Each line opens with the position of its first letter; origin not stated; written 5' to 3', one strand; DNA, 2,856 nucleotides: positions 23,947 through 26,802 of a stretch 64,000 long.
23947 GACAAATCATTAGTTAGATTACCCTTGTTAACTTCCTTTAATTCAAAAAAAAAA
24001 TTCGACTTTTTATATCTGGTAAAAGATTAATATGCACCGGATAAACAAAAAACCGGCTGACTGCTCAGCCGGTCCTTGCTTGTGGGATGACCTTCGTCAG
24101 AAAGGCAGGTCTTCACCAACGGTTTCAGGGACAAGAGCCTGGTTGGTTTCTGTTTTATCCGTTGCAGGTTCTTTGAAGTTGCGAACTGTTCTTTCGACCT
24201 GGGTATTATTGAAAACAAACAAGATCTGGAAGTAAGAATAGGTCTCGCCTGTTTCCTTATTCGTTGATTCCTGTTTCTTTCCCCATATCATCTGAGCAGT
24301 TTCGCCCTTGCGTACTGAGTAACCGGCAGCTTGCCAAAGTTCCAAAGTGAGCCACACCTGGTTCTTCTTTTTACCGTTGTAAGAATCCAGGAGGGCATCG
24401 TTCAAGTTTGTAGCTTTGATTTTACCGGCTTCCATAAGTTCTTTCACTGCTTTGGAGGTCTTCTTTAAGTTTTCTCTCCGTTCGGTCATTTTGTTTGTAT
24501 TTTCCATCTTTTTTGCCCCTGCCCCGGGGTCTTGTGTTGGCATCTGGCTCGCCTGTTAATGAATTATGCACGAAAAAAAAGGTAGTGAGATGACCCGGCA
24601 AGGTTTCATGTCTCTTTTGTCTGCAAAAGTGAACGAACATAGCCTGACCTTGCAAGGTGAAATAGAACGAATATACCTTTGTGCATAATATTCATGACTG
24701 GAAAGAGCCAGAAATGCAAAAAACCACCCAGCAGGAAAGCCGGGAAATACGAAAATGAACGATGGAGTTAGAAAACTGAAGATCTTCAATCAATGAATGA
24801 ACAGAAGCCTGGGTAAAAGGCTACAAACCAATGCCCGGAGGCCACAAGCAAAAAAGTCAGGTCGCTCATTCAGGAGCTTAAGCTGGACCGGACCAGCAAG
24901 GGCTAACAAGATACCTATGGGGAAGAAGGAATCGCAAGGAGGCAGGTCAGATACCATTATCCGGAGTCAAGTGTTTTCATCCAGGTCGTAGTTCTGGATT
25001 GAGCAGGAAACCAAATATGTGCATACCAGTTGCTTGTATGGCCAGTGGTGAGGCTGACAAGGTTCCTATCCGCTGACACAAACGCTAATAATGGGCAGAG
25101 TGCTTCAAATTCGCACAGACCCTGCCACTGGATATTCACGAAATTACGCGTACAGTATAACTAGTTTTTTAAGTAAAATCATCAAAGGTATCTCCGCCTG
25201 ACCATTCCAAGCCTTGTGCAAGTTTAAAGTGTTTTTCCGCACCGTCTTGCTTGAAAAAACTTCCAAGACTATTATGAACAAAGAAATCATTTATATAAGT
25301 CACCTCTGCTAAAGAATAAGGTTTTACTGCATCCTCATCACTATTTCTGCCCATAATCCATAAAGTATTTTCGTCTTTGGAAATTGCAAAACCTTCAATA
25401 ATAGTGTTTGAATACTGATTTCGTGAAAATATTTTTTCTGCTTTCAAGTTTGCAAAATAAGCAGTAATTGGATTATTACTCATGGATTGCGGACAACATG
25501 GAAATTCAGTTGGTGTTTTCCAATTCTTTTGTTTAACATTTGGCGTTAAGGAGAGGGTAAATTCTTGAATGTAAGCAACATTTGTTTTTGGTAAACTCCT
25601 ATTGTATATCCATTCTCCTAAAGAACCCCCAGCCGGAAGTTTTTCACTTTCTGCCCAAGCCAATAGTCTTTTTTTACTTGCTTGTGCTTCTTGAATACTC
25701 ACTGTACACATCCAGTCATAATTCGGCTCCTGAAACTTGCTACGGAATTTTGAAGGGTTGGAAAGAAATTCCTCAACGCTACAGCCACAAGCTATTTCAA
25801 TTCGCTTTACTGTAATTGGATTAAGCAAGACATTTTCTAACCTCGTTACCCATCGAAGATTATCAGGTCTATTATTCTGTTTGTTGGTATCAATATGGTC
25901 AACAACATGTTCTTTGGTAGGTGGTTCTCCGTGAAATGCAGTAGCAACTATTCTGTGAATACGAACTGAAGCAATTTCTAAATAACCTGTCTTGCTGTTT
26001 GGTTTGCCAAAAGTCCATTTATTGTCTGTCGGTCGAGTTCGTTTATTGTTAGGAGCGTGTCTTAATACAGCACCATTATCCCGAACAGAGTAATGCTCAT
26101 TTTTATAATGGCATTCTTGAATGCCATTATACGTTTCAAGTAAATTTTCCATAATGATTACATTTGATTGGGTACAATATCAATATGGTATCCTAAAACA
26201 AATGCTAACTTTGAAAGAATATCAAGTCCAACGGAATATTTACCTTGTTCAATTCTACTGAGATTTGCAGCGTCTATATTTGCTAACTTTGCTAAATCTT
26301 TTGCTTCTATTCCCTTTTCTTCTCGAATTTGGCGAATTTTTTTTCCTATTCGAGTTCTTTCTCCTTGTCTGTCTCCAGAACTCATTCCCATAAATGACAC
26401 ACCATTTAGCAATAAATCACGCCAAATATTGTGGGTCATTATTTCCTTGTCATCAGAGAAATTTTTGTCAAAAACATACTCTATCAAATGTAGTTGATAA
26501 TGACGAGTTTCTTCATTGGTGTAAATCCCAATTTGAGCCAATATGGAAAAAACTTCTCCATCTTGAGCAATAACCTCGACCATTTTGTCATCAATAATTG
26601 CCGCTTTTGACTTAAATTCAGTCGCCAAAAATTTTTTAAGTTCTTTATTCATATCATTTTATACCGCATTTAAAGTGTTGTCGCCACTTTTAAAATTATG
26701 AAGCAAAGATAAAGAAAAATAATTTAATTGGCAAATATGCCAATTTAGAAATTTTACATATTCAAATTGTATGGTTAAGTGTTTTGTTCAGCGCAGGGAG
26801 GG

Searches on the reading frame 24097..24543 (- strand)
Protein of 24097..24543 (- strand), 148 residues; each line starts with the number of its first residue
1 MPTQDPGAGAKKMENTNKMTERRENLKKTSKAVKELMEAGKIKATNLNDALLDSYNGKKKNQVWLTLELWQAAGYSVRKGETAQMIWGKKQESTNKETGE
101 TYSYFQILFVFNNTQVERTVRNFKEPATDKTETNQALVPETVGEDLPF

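Call 8: search_protein_families(library=pfam, proteins=[window:24097-24543:-], max_evalue=0.01)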
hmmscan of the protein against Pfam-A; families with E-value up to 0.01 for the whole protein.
window:24097-24543:- (148 aa): 1 family
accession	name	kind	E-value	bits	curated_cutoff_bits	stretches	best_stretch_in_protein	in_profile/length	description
PF08401.16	ArdcN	-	6.2e-05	23.6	22.6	1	47-99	47-101/123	N-terminal domain of anti-restriction factor ArdC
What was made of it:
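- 24097..24507 (-): ArdC-N-like ssDNA-binding protein gene. The true start is the ATG at 24507 (MENTNK...). The product ends in ...EDLPF. Pfam ArdcN, E 6.2e-05 (call 8).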

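Call 18: find_homologous_proteins(query=window:24097-24543:-)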
Query window:24097-24543:- (148 aa): 62 proteins with E <= 0.001 among 105 candidates.
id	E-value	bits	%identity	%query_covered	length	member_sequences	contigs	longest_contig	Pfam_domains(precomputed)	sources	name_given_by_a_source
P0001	4.6e-85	301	95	100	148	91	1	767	-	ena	-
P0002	9.1e-72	258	89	92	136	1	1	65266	-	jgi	jgi:hypothetical protein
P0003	4.4e-70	252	79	100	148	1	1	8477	PF08401.17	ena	-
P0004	1.0e-69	251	81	100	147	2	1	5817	PF08401.17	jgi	-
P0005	3.9e-65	236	88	86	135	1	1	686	PF08401.17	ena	-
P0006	3.1e-62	227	79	92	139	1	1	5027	PF08401.17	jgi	jgi:antirestriction protein ArdC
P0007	6.8e-62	226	94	76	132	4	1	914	PF08401.17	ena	-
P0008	3.6e-61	223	76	92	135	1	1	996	-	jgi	-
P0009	7.5e-61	222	78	92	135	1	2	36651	PF08401.17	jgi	-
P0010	3.7e-60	220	73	100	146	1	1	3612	PF08401.17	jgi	jgi:antirestriction protein ArdC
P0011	2.4e-57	211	93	72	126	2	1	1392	-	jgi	-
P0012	4.3e-57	210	77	88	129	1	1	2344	PF08401.17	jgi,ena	-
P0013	5.3e-57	210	78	88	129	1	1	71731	PF08401.17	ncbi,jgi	-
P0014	6.1e-56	206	73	92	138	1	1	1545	-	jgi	jgi:hypothetical protein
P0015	7.8e-56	206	73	92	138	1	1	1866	-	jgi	jgi:hypothetical protein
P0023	2.3e-46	175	67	90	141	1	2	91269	PF08401.17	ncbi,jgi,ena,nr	ncbi:MAG: ArdC-like ssDNA-binding domain-containing protein [Bacteroidales bacterium]|nr:ArdC-like s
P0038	4.6e-44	168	58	100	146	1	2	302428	PF08401.17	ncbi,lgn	-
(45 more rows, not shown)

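Call 20: find_related_loci(query=A1, collection=genome_contigs, flank=6000)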
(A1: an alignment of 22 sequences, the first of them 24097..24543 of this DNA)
Query A1 (148 aa) in genome_contigs; peptide patterns used: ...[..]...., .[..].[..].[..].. (x = any residue, [..] = any of these).
29 stretches matched a pattern; 6 encode a relative of the query (tblastn E <= 1e-3); 6 distinct loci.
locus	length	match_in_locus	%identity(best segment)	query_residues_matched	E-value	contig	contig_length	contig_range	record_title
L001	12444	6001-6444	95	1-148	7e-94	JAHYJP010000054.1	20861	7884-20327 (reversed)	MAG: Bacteroidales bacterium isolate KA25 NODE_1323_length_20861_cov_5.408363, whole genome shotgun sequence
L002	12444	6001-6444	93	1-148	6e-91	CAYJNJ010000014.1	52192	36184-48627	MAG TPA_asm: uncultured Bacteroidales bacterium isolate ERP124720_co1_67 genome assembly, contig: NODE_901_length_52192_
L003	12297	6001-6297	95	50-148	1e-62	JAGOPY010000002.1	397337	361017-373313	MAG: Bacteroidales bacterium isolate Go_SlDig_bin_433 Go_SlDig_12_length_397337_cov_53.712784, whole genome shotgun sequ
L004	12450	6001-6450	62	3-148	1e-56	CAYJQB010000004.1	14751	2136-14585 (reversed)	MAG TPA_asm: Candidatus Woesearchaeota archaeon isolate ERP124720_co1_145 genome assembly, contig: NODE_4968_length_1475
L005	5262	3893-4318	63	12-148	4e-52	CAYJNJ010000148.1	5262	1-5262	MAG TPA_asm: uncultured Bacteroidales bacterium isolate ERP124720_co1_67 genome assembly, contig: NODE_17172_length_5262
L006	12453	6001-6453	57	3-148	7e-51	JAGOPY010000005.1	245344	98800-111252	MAG: Bacteroidales bacterium isolate Go_SlDig_bin_433 Go_SlDig_52_length_245344_cov_55.086026, whole genome shotgun sequ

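Call 21: find_related_loci(query=A1, collection=metagenome_contigs, flank=6000)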
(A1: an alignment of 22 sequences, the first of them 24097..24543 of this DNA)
Query A1 (148 aa) in metagenome_contigs; peptide patterns used: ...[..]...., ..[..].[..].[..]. (x = any residue, [..] = any of these).
66 stretches matched a pattern; 21 encode a relative of the query (tblastn E <= 1e-3); 21 distinct loci.
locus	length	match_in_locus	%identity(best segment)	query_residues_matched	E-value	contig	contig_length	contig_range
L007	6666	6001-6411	95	12-148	1e-85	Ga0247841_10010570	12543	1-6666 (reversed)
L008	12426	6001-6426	92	7-148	2e-85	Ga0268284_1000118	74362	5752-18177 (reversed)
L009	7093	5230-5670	86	1-148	1e-84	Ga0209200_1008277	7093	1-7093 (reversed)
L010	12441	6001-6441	86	1-148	1e-84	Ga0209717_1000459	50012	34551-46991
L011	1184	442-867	80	1-148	1e-79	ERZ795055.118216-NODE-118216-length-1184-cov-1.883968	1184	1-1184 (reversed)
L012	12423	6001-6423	77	7-148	6e-69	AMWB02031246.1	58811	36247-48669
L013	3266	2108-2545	63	1-148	4e-56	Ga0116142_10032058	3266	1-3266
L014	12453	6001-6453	64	3-148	5e-56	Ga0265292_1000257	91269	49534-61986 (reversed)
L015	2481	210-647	63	1-148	2e-56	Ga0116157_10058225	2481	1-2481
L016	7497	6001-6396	93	17-148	3e-80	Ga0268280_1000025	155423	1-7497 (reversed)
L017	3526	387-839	59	3-148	2e-53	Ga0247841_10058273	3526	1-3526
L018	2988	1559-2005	61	4-148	1e-53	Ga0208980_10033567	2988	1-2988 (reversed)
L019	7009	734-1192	61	2-148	6e-53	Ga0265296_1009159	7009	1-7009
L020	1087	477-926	60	3-148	8e-56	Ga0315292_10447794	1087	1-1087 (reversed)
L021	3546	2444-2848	63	16-148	1e-51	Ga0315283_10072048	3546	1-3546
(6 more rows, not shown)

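Call 26: search_protein_families(library=pfam, proteins=[L014:379-1875:+, L014:2234-2692:-, L014:3021-3431:+, L014:3588-4346:+, L014:4575-5279:+, L014:5706-5981:+, L014:6620-7873:+, L014:8287-9234:+, L014:9234-10709:+, L014:11127-11498:+], max_evalue=0.001)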
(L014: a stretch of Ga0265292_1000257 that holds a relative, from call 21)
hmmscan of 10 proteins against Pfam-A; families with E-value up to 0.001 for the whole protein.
L014:379-1875:+ (498 aa): 0 families

L014:2234-2692:- (152 aa): 0 families

L014:3021-3431:+ (136 aa): 1 family
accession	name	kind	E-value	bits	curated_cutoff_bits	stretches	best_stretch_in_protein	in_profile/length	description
PF22311.1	DUF6970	-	2.1e-10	40.7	27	1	68-135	11-77/78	Domain of unknown function (DUF6970)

L014:3588-4346:+ (252 aa): 0 families

L014:4575-5279:+ (234 aa): 0 families

L014:5706-5981:+ (91 aa): 0 families

L014:6620-7873:+ (417 aa): 1 family
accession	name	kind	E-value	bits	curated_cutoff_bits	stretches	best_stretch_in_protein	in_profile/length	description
PF13638.12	PIN_4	-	1.3e-08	35.7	21.9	1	6-136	4-126/132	PIN domain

L014:8287-9234:+ (315 aa): 1 family
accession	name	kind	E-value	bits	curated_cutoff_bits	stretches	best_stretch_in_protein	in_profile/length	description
PF09545.15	RE_AccI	-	6.1e-13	48.9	22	2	43-167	35-151/366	AccI restriction endonuclease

L014:9234-10709:+ (491 aa): 4 families
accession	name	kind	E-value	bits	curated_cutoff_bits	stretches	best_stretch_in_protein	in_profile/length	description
PF07669.17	Eco57I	-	3.4e-15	57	25.3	1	81-202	48-167/171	Eco57I restriction-modification methylase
PF02384.22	N6_Mtase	-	5.3e-14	52.7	20.4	1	22-256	24-268/311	N-6 DNA Methylase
PF20473.4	MmeI_Mtase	-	4.2e-05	23.3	27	1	109-190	138-218/259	MmeI, DNA-methyltransferase domain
PF22837.1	M_Eco57I_C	-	0.0003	20.7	27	1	287-478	33-222/283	Type II methyltransferase M.Eco57I, C-terminal domain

L014:11127-11498:+ (123 aa): 1 family
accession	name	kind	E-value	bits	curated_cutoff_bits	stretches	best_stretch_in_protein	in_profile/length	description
PF08401.16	ArdcN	-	9.3e-06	26.3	22.6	1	38-84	42-90/123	N-terminal domain of anti-restriction factor ArdC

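Call 27: search_protein_families(library=pfam, proteins=[L001:627-1187:+, L001:1223-1936:+, L001:2244-3617:+, L001:4203-4610:-, L001:4622-4963:-, L001:4941-5435:-, L001:6832-8457:+, L001:8558-10018:+, L001:9991-10722:+, L001:11801-12433:-], max_evalue=0.001)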
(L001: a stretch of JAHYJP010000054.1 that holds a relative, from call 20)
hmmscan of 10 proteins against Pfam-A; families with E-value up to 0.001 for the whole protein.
L001:627-1187:+ (186 aa): 1 family
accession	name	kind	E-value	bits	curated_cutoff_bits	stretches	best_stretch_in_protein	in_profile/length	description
PF04264.18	YceI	-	7e-14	52.9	23.7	1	42-181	20-148/150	YceI-like domain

L001:1223-1936:+ (237 aa): 0 families

L001:2244-3617:+ (457 aa): 3 families
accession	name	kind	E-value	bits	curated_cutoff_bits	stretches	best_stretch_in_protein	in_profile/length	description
PF13102.12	Phage_int_SAM_5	-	1.8e-18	67.1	22.3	1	153-251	1-95/98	Phage integrase SAM-like domain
PF00589.27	Phage_integrase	-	1e-15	58.4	27.1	1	265-442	4-169/172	Phage integrase family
PF17293.8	Arm-DNA-bind_5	-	4e-06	27.7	22.6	1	61-134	1-76/87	Arm DNA-binding domain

L001:4203-4610:- (135 aa): 0 families

L001:4622-4963:- (113 aa): 0 families

L001:4941-5435:- (164 aa): 0 families

L001:6832-8457:+ (541 aa): 7 families
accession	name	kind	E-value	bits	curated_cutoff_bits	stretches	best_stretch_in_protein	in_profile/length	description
PF00009.33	GTP_EFTU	-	8.1e-51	172.7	26.5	1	12-277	2-187/188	Elongation factor Tu GTP binding domain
PF16658.11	RF3_C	-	7.9e-41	139.4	40.1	1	387-514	1-131/132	Class II release factor RF3, C-terminal domain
PF22042.2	EF-G_D2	-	8.7e-24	83.9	27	1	296-381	2-83/84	Elongation factor G domain 2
PF01926.29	MMR_HSR1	-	3.9e-08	33.8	21.9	1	16-143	2-113/113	50S ribosome-binding GTPase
PF03144.31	GTP_EFTU_D2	-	3.6e-05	24.5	30.3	1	315-380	3-73/73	Elongation factor Tu domain 2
PF00025.27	Arf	-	3.6e-05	23.8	22.3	1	72-161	48-142/174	ADP-ribosylation factor family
PF09439.16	SRPRB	-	0.00085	19.2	25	0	13-162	3-138/178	Signal recognition particle receptor beta subunit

L001:8558-10018:+ (486 aa): 1 family
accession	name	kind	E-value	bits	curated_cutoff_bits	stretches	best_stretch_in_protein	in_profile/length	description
PF00118.29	Cpn60_TCP1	-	7.8e-44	150.6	34.3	2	237-483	274-488/490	TCP-1/cpn60 chaperonin family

L001:9991-10722:+ (243 aa): 3 families
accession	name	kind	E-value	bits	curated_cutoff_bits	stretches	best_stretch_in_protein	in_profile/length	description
PF13489.12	Methyltransf_23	-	1.8e-24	86.8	27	1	91-222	9-161/164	Methyltransferase domain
PF08241.18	Methyltransf_11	-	9.8e-05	23.4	21.2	1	142-180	57-95/95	Methyltransferase domain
PF08242.18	Methyltransf_12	-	0.00011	23.2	30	0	141-178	64-98/98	Methyltransferase domain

L001:11801-12433:- (210 aa): 0 families

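Call 48: search_protein_families(library=pfam, proteins=[L006:590-1768:+, L006:1765-2271:+, L006:2331-5360:-, L006:8845-10152:-, L006:10226-11281:-, L004:595-2121:+, L004:2160-3389:+, L004:4382-5449:-, L004:8281-10353:+, L006:8174-8629:+], max_evalue=0.001)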
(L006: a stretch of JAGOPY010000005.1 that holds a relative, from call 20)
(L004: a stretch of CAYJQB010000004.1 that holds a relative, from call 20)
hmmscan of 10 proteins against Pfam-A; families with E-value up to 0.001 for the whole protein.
L006:590-1768:+ (392 aa): 3 families
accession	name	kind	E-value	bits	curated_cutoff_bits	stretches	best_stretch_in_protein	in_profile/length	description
PF06114.19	Peptidase_M78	-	1.6e-10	41.3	22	1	179-294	11-121/123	IrrE N-terminal-like domain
PF01381.28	HTH_3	-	0.00016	22.1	23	1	12-65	1-54/55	Helix-turn-helix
PF13560.12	HTH_31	-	0.00039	21.1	27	1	12-62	6-57/64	Helix-turn-helix domain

L006:1765-2271:+ (168 aa): 2 families
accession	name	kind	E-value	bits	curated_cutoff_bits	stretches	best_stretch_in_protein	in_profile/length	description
PF14367.12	DUF4411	-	6.4e-42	143.5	23.5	1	8-163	1-159/159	Domain of unknown function (DUF4411)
PF01850.27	PIN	-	2.9e-07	31.5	23.6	1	8-129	1-115/120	PIN domain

L006:2331-5360:- (1009 aa): 6 families
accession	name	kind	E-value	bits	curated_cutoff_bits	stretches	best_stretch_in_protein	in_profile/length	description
PF07669.17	Eco57I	-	3.9e-48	164.2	25.3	1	474-658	1-171/171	Eco57I restriction-modification methylase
PF12950.13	TaqI_C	-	2.7e-17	63.5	26.5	1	776-933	1-118/118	TaqI-like C-terminal specificity domain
PF02384.22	N6_Mtase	-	6e-16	59.1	20.4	1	331-685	4-247/311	N-6 DNA Methylase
PF20473.4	MmeI_Mtase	-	1.2e-12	48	27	1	394-583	17-152/259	MmeI, DNA-methyltransferase domain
PF04313.20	HSDR_N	-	1.2e-08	35.5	25.1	0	69-147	114-196/198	Type I restriction enzyme R protein N terminus (HSDR_N)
PF01170.24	UPF0020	-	0.00033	20.8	22.3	0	399-505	31-108/197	RMKL-like, methyltransferase domain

L006:8845-10152:- (435 aa): 3 families
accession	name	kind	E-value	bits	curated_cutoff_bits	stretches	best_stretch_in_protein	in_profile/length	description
PF19898.4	DUF6371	-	4.8e-63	211.9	27.7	1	110-258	1-150/150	Domain of unknown function (DUF6371)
PF21957.2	Zn_ribbon_16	-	2.9e-26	91.6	27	1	4-69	1-64/65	Zinc beta-ribbon finger, putative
PF22292.1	DUF6965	-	5.8e-18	65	25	1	366-429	1-63/66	Domain of unknown function (DUF6965)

L006:10226-11281:- (351 aa): 3 families
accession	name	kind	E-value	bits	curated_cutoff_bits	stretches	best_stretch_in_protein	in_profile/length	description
PF13481.12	AAA_25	-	2.3e-20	73.5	27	1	49-221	15-193/195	AAA domain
PF04545.22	Sigma70_r4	-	0.00031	20.6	24.1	1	325-349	20-44/50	Sigma-70, region 4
PF16836.11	PSY3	-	0.00049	20.2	25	0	172-215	128-169/215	Shu complex component Psy3, DNA-binding description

L004:595-2121:+ (508 aa): 0 families

L004:2160-3389:+ (409 aa): 1 family
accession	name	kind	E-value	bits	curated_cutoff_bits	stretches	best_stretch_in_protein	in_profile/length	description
PF08378.17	NERD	-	1.1e-13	52.1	22.1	1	231-330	2-102/111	Nuclease-related domain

L004:4382-5449:- (355 aa): 0 families

L004:8281-10353:+ (690 aa): 3 families
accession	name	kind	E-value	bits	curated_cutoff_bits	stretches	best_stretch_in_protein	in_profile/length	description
PF13538.12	UvrD_C_2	-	8.8e-09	35.5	27.4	1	560-609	1-49/52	UvrD-like helicase C-terminal domain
PF00580.27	UvrD-helicase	-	0.00013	22.2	23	0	197-258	4-67/271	UvrD/REP helicase N-terminal domain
PF13361.12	UvrD_C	-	0.00013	22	25.6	0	290-609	151-343/350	UvrD-like helicase C-terminal domain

L006:8174-8629:+ (151 aa): 2 families
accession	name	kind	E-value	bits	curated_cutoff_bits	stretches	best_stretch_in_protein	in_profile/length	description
PF04002.20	RadC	-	1.3e-38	132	22.1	1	32-150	4-121/121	RadC-like JAB domain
PF14464.11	Prok-JAB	-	0.00082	19.7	25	1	77-125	47-95/114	Prokaryotic homologs of the JAB domain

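Call 49: find_encoding_contigs(protein=P0023, flank=10000, max_places=3)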
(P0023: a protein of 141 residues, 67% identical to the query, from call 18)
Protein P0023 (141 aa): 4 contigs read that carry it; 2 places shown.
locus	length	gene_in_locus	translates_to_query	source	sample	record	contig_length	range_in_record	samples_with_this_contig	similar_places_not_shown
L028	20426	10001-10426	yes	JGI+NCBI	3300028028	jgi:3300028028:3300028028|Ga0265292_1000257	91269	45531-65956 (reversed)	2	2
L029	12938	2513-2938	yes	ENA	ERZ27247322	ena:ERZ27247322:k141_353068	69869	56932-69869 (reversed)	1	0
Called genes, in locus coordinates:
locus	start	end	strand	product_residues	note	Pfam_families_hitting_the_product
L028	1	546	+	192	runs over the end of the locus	-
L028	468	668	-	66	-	-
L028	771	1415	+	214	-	-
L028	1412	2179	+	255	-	PF11380:Stealth_CR2 (faint)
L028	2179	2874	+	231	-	-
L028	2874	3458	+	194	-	-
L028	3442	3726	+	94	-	-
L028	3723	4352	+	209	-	-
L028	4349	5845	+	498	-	-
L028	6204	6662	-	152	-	-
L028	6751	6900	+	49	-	-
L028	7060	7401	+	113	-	PF22311:DUF6970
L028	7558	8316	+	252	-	-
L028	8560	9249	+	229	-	-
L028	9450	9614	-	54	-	-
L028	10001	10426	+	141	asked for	PF08401:ArdcN (weak)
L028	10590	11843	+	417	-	PF13638:PIN_4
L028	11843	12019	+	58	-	-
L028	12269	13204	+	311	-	PF09545:RE_AccI (faint)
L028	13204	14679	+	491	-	PF02384:N6_Mtase, PF07669:Eco57I, PF22837:M_Eco57I_C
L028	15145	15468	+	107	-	PF08401:ArdcN (weak)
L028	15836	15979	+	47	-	-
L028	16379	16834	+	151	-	PF04002:RadC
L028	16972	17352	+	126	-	-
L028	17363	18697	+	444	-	-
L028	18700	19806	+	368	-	PF20459:DUF6712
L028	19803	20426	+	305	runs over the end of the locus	-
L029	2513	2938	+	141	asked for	PF08401:ArdcN (weak)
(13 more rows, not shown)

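Call 50: find_encoding_contigs(protein=P0038, flank=10000, max_places=3)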
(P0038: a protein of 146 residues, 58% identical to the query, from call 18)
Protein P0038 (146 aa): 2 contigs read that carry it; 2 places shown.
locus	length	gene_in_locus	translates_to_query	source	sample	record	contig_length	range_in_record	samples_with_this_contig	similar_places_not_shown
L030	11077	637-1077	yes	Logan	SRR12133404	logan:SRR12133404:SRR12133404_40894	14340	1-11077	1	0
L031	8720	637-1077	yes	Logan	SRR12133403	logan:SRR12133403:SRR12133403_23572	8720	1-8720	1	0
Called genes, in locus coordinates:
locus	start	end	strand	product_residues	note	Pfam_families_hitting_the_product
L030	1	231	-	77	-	?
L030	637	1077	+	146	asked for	PF08401:ArdcN (weak)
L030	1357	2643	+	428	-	-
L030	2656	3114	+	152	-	-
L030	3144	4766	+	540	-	PF13809:Tubulin_2 (faint)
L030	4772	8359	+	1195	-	-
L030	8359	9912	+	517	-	PF00012:HSP70, PF06723:MreB_Mbl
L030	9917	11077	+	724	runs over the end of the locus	-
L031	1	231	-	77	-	?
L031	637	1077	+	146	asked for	PF08401:ArdcN (weak)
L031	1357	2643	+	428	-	-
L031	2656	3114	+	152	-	-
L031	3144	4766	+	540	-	PF13809:Tubulin_2 (faint)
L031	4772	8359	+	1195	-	-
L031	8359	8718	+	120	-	?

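Call 75: search_protein_families(library=phrogs, proteins=[L028:771-1415:+, L028:1412-2179:+, L028:2179-2874:+, L028:2874-3458:+, L028:3723-4352:+, L028:4349-5845:+, L028:7558-8316:+, L028:8560-9249:+, L028:17363-18697:+, L028:18700-19806:+], max_evalue=0.01)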
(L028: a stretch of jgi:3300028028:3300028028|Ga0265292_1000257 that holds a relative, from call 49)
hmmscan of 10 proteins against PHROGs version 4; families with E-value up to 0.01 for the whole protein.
L028:771-1415:+ (214 aa): 0 families

L028:1412-2179:+ (255 aa): 1 family
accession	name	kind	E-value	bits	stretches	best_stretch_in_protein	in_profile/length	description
phrog_7999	-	unknown function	6e-17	62.9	1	6-254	3-228/230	-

L028:2179-2874:+ (231 aa): 0 families

L028:2874-3458:+ (194 aa): 2 families
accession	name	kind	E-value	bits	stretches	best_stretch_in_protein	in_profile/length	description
phrog_16945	-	DNA, RNA and nucleotide metabolism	0.00052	20.4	1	32-181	52-203/252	endonuclease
phrog_20533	-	unknown function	0.0033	18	1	57-182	64-194/202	-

L028:3723-4352:+ (209 aa): 0 families

L028:4349-5845:+ (498 aa): 0 families

L028:7558-8316:+ (252 aa): 2 families
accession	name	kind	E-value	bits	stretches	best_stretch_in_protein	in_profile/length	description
phrog_28904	-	unknown function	2.1e-23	84.2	2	5-150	22-174/296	-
phrog_30981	-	unknown function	0.0007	20.2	0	53-137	73-158/302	-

L028:8560-9249:+ (229 aa): 2 families
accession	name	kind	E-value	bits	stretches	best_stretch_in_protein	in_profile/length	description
phrog_4752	-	other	0.00037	20.8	1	108-157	103-153/241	tRNA methyltransferase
phrog_9053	-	unknown function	0.00069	21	1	28-58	10-38/59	-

L028:17363-18697:+ (444 aa): 1 family
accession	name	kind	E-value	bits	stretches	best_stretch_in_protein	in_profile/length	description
phrog_22277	-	unknown function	0.00034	20.4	0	220-337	227-352/456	-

L028:18700-19806:+ (368 aa): 1 family
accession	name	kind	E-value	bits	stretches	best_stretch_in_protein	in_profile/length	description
phrog_27760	-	unknown function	1.2e-21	78.4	1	102-311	72-277/320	-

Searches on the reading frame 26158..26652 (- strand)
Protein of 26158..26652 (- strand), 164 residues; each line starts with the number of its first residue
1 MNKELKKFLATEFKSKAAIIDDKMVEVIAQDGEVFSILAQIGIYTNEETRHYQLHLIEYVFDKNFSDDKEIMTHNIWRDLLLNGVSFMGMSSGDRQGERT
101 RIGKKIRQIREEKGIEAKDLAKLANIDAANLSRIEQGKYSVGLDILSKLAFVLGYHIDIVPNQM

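Call 8: search_protein_families(library=pfam, proteins=[window:26158-26652:-], max_evalue=0.01)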
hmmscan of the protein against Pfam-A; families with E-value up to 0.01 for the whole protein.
window:26158-26652:- (164 aa): 6 families
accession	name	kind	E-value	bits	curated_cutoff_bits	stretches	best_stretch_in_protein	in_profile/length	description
PF01381.28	HTH_3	-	1.4e-10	41.5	23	1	106-158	1-53/55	Helix-turn-helix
PF13443.12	HTH_26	-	6.3e-09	36.4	22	1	105-154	1-51/63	Cro/C1-type HTH DNA-binding domain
PF13560.12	HTH_31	-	1.2e-07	32.3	27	1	102-154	2-55/64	Helix-turn-helix domain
PF12844.13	HTH_19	-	1.3e-05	25.4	30.2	1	103-143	1-41/64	Helix-turn-helix domain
PF13744.12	HTH_37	-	3.2e-05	24.1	27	1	90-159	7-77/80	Helix-turn-helix domain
PF13413.12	HTH_25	-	0.00036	20.7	24.6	1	107-140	3-36/62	Helix-turn-helix domain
